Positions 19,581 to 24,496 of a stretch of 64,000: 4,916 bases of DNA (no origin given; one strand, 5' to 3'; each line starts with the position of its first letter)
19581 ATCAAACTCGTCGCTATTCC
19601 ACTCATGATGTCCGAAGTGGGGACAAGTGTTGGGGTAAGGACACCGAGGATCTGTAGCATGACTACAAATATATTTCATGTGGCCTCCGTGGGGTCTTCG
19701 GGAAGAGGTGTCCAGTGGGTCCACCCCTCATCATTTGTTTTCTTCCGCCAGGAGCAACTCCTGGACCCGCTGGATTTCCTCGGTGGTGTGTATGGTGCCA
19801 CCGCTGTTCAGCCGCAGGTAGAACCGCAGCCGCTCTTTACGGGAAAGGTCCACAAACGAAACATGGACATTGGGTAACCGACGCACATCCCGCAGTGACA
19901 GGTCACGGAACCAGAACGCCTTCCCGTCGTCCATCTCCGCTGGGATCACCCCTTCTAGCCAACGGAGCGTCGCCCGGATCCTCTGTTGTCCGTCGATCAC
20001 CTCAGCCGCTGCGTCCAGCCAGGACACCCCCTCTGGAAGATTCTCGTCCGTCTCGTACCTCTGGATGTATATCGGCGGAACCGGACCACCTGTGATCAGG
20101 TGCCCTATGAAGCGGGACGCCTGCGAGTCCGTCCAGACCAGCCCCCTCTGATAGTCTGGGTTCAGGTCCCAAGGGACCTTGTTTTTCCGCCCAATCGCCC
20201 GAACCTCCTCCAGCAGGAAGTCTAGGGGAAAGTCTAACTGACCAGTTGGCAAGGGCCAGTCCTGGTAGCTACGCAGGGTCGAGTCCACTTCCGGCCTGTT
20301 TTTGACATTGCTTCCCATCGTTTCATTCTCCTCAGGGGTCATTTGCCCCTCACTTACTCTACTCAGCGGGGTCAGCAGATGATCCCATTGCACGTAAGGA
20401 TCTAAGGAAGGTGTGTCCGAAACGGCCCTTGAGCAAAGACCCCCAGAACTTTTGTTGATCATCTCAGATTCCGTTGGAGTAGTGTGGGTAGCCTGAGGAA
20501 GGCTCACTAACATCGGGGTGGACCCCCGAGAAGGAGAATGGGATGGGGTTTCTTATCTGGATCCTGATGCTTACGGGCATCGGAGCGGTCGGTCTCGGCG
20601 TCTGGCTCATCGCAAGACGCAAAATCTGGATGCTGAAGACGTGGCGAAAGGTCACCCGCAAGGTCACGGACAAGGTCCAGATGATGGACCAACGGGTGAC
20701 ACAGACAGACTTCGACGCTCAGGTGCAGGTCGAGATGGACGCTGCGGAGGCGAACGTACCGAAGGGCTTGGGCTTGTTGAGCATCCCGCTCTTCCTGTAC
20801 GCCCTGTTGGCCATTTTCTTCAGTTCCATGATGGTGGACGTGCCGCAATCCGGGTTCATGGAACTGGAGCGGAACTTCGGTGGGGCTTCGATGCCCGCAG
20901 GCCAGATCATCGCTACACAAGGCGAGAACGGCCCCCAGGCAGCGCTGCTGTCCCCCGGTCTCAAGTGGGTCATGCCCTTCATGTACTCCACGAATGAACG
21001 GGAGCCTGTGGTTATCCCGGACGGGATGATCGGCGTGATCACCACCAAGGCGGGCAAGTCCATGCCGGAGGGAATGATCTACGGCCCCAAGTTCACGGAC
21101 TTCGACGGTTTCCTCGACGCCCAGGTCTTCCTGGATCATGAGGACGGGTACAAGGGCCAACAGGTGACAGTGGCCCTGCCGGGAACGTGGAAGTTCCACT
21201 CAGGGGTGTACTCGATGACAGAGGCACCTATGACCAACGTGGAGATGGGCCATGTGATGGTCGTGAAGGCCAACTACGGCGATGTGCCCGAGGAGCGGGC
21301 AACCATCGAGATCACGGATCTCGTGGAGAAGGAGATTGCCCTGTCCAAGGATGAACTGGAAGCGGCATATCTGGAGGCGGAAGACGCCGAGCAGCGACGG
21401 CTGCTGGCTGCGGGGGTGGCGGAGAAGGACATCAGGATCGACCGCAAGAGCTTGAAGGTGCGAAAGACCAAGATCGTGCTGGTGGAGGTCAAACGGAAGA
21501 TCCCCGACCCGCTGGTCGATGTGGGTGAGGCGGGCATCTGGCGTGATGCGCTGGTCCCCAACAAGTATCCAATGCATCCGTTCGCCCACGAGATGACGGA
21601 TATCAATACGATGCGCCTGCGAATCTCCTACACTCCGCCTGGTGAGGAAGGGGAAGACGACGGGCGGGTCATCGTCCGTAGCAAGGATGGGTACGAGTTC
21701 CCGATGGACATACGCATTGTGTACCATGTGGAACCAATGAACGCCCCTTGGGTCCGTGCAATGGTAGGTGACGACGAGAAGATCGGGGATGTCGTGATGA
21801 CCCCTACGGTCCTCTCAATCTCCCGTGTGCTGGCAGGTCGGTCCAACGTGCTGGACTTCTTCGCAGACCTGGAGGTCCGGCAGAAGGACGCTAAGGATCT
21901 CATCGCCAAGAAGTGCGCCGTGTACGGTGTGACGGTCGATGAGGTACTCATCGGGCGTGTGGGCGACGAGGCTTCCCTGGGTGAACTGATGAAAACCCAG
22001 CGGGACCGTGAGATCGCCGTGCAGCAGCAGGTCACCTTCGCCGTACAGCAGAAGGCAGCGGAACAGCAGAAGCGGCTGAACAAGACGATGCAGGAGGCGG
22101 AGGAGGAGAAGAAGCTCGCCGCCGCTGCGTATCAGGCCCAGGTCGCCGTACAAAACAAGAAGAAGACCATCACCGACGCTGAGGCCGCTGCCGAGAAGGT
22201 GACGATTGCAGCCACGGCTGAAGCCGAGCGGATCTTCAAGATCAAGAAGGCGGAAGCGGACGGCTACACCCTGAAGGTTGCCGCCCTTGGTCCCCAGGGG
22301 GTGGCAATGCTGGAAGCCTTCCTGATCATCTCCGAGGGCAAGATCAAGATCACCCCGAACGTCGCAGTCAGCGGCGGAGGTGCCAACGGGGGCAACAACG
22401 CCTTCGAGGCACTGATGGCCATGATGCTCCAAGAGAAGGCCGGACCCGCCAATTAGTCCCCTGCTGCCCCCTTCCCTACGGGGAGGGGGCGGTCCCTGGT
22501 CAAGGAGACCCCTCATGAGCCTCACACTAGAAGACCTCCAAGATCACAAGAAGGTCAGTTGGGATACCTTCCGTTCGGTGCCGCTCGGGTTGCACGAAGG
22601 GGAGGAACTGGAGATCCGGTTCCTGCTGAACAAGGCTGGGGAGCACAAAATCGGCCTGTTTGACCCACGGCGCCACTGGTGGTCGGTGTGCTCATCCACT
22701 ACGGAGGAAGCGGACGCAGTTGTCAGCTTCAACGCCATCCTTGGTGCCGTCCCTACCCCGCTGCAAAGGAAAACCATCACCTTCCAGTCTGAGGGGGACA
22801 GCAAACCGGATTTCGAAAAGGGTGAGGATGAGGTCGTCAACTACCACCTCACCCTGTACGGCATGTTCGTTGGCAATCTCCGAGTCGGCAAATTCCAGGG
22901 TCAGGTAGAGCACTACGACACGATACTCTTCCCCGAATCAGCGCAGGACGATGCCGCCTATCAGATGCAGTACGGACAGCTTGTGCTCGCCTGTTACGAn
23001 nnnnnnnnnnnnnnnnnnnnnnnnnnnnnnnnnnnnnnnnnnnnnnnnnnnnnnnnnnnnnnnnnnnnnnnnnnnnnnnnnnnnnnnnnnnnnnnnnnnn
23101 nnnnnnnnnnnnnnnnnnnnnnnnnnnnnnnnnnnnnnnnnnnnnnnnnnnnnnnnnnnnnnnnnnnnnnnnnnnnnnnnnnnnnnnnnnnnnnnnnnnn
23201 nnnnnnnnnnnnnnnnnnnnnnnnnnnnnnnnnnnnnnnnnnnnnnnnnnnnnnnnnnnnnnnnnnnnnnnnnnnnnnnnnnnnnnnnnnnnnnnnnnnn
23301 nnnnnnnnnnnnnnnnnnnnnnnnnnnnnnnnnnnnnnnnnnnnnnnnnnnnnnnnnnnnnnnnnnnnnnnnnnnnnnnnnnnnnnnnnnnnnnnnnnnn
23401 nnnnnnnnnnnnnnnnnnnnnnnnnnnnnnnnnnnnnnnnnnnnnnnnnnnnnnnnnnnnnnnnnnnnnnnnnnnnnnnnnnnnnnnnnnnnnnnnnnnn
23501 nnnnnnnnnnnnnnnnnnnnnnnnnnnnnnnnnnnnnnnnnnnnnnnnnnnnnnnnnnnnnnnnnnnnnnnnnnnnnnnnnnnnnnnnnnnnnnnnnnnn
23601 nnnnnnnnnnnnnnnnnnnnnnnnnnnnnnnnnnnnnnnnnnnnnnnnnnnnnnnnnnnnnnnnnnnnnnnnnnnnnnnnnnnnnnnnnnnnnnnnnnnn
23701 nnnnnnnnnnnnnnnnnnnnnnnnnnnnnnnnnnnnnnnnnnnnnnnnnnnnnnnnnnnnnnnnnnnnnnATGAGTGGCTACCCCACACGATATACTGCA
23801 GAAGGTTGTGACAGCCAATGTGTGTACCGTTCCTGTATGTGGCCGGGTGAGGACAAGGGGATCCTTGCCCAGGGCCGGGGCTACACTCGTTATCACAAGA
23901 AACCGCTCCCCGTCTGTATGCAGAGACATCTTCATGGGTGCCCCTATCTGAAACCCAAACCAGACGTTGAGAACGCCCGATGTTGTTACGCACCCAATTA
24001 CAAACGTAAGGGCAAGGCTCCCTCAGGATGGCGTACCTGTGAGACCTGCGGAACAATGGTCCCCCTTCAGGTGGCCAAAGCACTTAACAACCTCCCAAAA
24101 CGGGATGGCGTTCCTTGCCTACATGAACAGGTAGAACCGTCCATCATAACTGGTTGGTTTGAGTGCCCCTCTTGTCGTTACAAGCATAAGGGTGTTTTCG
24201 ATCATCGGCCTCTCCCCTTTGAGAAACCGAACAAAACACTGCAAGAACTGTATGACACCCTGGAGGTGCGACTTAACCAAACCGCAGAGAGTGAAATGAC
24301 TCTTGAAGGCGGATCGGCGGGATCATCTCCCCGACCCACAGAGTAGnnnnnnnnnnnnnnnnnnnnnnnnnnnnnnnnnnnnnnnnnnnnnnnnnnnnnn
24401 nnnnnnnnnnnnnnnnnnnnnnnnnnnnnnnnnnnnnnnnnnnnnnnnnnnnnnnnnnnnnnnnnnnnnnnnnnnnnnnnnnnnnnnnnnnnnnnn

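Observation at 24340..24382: Conserved leader stem-loop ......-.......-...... between the motif and the RBS, sometimes carrying its own ATG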

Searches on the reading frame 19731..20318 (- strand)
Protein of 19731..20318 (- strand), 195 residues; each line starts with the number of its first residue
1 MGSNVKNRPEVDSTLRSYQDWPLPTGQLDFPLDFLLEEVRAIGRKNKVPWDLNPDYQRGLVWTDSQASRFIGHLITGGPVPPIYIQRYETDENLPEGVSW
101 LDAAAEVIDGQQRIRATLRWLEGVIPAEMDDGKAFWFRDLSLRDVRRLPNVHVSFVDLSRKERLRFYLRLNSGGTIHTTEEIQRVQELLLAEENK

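Call 20: search_protein_families(library=pfam, proteins=[window:19731-20318:-], max_evalue=0.01)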
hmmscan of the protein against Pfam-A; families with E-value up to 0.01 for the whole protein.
window:19731-20318:- (195 aa): 1 family
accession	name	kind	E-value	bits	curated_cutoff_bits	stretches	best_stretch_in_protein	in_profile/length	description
PF03235.19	GmrSD_N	-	6.7e-15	56.2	33.2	1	51-123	12-77/199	GmrSD restriction endonuclease, N-terminal domain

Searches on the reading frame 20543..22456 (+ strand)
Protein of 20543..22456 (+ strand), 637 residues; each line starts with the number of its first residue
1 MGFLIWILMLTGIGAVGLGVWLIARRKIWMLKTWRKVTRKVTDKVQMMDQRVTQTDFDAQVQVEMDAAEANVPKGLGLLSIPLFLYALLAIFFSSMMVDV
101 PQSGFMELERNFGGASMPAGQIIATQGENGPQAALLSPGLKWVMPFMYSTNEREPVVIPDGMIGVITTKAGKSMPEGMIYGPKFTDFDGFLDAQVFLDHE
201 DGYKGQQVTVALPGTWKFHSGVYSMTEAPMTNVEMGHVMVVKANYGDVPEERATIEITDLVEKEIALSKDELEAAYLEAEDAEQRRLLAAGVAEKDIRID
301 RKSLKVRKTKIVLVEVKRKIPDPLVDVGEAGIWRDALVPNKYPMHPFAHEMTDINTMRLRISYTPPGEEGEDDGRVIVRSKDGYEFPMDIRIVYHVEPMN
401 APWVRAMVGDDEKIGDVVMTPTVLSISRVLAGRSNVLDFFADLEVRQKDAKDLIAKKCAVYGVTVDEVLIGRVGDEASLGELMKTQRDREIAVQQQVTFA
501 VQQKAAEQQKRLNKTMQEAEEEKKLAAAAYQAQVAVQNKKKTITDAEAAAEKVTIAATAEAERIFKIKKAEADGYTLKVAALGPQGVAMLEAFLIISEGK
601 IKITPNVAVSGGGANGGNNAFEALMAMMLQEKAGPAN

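Call 10: search_protein_families(library=pfam, proteins=[window:20543-22456:+], max_evalue=0.001)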
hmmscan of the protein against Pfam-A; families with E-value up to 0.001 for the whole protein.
window:20543-22456:+ (637 aa): 1 family
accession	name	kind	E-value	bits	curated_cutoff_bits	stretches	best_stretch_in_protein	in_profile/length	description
PF01145.31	Band_7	-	2e-10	41.4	23.6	1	339-509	23-175/176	SPFH domain / Band 7 family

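Call 21: search_protein_families(library=phrogs, proteins=[window:20543-22456:+], max_evalue=0.001)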
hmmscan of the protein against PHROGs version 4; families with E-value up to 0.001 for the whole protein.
window:20543-22456:+ (637 aa): 1 family
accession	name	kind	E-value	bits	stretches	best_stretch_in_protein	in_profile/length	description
phrog_200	-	other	2.8e-08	34.3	1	365-568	153-317/379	lipoprotein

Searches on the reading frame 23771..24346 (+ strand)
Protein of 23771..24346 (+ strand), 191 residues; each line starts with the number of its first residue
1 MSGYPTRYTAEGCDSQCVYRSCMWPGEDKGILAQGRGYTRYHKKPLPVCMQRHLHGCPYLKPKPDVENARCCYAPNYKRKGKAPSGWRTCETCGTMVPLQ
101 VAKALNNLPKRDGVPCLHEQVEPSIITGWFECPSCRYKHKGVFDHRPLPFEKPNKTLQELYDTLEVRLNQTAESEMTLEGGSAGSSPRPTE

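Call 20: search_protein_families(library=pfam, proteins=[window:23771-24346:+], max_evalue=0.01)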
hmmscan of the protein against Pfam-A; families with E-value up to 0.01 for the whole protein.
window:23771-24346:+ (191 aa): 1 family
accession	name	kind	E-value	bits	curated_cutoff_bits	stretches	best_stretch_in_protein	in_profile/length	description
PF25813.1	zf_VAL1_N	-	0.0018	18.6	27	0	84-96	6-18/50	VAL1-like, N-terminal zinc finger domain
